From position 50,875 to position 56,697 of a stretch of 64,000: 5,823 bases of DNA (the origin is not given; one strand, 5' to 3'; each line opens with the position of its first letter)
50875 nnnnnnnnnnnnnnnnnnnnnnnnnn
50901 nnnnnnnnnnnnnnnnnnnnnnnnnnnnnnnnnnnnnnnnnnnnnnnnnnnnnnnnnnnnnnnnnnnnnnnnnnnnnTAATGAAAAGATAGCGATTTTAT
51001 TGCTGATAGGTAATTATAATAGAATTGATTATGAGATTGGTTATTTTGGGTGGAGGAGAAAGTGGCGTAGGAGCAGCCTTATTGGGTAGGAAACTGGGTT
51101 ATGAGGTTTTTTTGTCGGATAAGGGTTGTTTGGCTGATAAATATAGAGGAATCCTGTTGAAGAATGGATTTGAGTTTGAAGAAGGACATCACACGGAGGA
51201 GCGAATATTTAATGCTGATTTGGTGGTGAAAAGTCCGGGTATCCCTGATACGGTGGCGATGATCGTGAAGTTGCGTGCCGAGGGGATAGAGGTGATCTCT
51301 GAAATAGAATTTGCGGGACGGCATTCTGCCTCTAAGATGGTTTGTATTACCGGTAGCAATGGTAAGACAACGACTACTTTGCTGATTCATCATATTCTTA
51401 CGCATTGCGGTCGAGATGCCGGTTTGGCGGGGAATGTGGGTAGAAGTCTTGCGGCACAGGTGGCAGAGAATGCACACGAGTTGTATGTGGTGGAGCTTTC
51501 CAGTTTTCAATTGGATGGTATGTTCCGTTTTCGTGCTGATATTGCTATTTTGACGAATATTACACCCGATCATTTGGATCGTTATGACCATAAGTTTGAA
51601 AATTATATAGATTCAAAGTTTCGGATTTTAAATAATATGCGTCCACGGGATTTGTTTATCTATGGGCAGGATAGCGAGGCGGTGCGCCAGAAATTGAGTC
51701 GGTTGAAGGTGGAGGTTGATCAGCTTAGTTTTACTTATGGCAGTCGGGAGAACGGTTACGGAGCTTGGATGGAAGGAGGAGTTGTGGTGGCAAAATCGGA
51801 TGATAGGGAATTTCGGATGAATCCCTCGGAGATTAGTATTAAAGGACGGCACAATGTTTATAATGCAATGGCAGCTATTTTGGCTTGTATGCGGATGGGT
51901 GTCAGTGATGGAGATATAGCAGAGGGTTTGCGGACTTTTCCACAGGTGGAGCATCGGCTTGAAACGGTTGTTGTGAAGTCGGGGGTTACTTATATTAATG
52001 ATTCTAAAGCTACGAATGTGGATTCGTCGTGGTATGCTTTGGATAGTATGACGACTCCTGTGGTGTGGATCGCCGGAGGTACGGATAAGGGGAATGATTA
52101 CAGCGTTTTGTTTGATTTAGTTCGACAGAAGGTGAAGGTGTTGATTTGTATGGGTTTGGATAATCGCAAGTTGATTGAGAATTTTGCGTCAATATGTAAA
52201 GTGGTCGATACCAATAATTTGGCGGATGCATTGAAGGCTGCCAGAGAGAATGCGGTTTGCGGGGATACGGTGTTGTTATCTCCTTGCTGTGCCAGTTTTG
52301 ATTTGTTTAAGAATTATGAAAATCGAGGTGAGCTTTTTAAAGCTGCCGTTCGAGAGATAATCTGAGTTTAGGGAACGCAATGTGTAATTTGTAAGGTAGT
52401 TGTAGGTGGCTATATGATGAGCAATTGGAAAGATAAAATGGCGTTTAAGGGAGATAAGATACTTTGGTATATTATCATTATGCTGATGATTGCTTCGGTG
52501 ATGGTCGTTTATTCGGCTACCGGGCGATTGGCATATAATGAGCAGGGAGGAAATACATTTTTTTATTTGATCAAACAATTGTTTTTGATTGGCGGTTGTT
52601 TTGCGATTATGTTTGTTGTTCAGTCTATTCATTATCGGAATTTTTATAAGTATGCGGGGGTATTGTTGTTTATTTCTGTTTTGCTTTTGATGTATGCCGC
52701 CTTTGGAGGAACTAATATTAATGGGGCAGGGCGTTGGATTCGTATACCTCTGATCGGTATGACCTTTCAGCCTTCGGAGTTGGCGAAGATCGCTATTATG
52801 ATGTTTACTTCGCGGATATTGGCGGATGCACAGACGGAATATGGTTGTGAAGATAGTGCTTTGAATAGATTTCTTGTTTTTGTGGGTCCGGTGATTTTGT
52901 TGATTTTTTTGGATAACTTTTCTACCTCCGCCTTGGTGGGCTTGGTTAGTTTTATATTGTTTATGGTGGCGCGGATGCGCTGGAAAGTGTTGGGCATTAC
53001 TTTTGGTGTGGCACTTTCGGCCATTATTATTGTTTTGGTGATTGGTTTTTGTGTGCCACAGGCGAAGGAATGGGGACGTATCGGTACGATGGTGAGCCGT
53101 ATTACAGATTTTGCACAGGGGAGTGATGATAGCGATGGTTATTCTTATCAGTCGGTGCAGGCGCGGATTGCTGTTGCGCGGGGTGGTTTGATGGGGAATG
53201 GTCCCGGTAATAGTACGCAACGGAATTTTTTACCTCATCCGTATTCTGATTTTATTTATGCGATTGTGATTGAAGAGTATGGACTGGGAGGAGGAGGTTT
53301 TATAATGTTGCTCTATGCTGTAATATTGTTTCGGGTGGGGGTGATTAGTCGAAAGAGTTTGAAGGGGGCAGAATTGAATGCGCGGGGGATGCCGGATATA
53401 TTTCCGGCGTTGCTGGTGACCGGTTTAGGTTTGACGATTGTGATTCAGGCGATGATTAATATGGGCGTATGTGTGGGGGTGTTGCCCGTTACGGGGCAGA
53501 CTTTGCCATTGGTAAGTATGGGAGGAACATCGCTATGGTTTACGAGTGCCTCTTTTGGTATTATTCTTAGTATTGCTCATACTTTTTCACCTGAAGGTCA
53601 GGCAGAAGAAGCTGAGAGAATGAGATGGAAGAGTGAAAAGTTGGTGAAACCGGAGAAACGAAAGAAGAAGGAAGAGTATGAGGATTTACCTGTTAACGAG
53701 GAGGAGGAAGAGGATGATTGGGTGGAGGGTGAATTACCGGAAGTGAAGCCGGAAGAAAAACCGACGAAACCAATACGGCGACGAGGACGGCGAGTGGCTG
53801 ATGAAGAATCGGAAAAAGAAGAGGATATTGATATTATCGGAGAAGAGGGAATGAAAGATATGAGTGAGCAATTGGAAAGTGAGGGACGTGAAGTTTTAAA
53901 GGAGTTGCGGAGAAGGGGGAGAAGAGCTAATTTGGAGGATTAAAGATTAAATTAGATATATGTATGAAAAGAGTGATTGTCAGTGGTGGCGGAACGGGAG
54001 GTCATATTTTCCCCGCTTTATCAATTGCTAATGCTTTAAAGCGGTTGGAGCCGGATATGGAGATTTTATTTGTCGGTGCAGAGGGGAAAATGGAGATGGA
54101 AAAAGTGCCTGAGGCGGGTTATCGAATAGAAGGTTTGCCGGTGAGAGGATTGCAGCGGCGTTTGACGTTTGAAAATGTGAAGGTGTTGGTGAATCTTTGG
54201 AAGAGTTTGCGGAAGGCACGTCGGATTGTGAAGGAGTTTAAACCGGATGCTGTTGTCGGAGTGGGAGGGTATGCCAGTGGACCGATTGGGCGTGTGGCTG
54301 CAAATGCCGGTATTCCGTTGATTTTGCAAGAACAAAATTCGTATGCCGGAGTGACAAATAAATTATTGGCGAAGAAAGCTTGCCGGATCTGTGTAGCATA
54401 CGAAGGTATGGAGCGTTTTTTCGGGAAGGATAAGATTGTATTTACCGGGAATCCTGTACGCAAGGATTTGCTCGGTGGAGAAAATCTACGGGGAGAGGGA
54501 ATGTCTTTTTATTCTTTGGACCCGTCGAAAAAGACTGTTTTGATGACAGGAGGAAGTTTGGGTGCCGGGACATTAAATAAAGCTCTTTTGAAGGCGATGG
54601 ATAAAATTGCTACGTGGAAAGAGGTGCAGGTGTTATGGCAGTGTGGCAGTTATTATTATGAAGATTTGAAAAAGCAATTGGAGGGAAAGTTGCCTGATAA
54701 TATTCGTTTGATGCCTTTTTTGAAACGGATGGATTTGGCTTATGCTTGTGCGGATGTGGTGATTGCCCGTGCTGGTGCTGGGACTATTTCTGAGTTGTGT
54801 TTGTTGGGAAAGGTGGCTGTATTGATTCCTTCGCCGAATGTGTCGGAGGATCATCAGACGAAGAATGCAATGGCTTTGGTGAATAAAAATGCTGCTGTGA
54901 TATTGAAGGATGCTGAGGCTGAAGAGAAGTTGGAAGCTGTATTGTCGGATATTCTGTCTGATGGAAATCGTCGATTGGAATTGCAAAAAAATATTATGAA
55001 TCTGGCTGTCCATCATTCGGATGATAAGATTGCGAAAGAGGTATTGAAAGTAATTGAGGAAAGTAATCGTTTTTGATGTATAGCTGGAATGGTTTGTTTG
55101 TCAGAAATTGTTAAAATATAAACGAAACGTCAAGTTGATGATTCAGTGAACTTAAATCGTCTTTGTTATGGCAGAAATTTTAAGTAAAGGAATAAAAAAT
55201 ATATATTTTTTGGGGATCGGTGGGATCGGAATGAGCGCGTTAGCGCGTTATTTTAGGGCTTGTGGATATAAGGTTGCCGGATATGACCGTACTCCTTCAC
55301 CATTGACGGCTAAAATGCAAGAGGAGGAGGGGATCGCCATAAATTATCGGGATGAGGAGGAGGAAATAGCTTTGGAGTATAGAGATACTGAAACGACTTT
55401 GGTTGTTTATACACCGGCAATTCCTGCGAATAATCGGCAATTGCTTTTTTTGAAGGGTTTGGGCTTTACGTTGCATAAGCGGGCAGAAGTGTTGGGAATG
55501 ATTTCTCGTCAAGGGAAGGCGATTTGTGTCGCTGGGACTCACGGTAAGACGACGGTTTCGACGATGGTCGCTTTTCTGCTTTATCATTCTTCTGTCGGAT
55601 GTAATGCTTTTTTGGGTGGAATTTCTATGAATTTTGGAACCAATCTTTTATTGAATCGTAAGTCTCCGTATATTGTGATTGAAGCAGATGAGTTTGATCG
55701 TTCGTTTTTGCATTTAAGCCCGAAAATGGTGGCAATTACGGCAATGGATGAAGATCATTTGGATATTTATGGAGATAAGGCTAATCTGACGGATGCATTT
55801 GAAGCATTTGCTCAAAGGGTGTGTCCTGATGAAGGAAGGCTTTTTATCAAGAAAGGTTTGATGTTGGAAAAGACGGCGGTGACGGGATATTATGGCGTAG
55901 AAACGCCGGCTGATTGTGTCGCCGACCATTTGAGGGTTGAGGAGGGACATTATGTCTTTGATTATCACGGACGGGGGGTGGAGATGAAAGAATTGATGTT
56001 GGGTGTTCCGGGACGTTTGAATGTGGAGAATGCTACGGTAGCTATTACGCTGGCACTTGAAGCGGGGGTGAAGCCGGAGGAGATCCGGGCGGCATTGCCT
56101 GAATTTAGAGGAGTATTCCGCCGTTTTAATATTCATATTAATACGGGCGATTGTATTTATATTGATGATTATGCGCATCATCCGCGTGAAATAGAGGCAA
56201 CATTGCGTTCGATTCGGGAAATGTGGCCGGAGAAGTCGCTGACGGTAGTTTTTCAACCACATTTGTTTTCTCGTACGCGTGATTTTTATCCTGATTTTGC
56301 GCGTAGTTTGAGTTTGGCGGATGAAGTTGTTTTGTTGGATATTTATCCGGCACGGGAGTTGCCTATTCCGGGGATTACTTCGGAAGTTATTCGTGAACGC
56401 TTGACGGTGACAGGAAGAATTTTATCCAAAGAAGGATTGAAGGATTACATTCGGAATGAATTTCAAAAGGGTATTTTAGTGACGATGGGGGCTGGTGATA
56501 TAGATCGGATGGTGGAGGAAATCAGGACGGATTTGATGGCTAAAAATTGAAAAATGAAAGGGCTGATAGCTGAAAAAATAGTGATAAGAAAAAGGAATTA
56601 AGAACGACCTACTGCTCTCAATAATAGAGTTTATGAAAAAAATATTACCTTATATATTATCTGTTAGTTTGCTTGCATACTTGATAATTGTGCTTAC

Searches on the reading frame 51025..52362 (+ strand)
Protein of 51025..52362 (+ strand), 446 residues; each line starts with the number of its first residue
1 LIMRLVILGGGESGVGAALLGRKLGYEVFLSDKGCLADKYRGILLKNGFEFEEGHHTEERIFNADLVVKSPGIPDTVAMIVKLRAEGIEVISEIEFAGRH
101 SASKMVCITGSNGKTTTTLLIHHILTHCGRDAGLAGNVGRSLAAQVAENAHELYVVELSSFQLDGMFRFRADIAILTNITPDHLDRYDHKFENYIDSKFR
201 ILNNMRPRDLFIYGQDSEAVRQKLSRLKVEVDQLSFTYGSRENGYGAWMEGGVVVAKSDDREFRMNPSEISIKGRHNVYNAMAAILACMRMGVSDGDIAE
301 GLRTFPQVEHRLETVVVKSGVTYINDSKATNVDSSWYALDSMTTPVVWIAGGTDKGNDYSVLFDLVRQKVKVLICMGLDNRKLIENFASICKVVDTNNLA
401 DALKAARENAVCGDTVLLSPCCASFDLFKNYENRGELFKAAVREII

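Call 63: search_protein_families(library=pfam, proteins=[window:51025-52362:+], max_evalue=0.00001)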
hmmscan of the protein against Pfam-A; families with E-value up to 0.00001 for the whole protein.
window:51025-52362:+ (446 aa): 3 families
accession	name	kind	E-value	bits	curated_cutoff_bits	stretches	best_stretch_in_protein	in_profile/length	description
PF08245.18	Mur_ligase_M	-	3.7e-33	115.6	24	1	108-287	1-199/200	Mur ligase middle domain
PF02875.26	Mur_ligase_C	-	6e-11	43.7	28.4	1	310-421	1-126/127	Mur ligase, glutamate ligase domain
PF21377.3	MurD_N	-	5.7e-09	36.3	24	1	22-74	20-71/76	MurD N-terminal domain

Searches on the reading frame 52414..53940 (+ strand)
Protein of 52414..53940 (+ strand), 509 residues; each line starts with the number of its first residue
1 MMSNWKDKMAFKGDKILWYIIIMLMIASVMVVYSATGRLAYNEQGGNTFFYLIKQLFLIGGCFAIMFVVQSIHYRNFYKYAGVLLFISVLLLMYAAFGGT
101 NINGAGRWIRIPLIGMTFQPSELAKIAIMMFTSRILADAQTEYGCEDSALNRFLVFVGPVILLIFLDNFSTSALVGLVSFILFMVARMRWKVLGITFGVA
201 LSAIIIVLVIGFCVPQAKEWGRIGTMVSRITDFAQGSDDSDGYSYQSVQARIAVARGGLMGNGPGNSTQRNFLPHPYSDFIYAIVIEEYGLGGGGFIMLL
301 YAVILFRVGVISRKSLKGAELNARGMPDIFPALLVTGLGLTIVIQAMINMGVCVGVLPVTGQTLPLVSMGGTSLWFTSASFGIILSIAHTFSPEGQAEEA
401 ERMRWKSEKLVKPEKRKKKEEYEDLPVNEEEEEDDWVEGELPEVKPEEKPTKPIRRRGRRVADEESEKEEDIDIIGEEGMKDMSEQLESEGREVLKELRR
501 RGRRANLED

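Call 63: search_protein_families(library=pfam, proteins=[window:52414-53940:+], max_evalue=0.00001)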
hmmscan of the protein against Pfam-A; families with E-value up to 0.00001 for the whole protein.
window:52414-53940:+ (509 aa): 1 family
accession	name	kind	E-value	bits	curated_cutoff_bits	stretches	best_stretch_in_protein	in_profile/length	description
PF01098.24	FTSW_RODA_SPOVE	-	5.8e-68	229.9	26.4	1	16-390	3-353/356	Cell cycle protein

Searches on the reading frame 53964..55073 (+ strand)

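Call 63: search_protein_families(library=pfam, proteins=[window:53964-55073:+], max_evalue=0.00001)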
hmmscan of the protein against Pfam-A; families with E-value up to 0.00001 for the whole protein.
window:53964-55073:+ (370 aa): 3 families
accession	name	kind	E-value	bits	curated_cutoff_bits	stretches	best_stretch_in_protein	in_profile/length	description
PF04101.22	Glyco_tran_28_C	-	6.6e-38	130.8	22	1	191-344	1-154/166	Glycosyltransferase family 28 C-terminal domain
PF03033.26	Glyco_transf_28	-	1.2e-34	119.8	26.2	1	4-142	1-137/139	Glycosyltransferase family 28 N-terminal domain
PF13579.12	Glyco_trans_4_4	-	9.3e-09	36.3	29.7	1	18-127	7-105/158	Glycosyl transferase 4-like domain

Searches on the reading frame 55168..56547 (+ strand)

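Call 63: search_protein_families(library=pfam, proteins=[window:55168-56547:+], max_evalue=0.00001)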
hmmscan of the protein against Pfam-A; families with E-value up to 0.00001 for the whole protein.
window:55168-56547:+ (460 aa): 3 families
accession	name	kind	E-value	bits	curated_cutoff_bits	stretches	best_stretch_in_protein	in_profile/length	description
PF02875.26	Mur_ligase_C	-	1.5e-15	58.6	28.4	1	318-416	1-95/127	Mur ligase, glutamate ligase domain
PF01225.30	Mur_ligase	-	1.4e-14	54.6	21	1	12-115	2-93/95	Mur ligase family, catalytic domain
PF08245.18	Mur_ligase_M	-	9.5e-14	52.3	24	1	121-296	1-200/200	Mur ligase middle domain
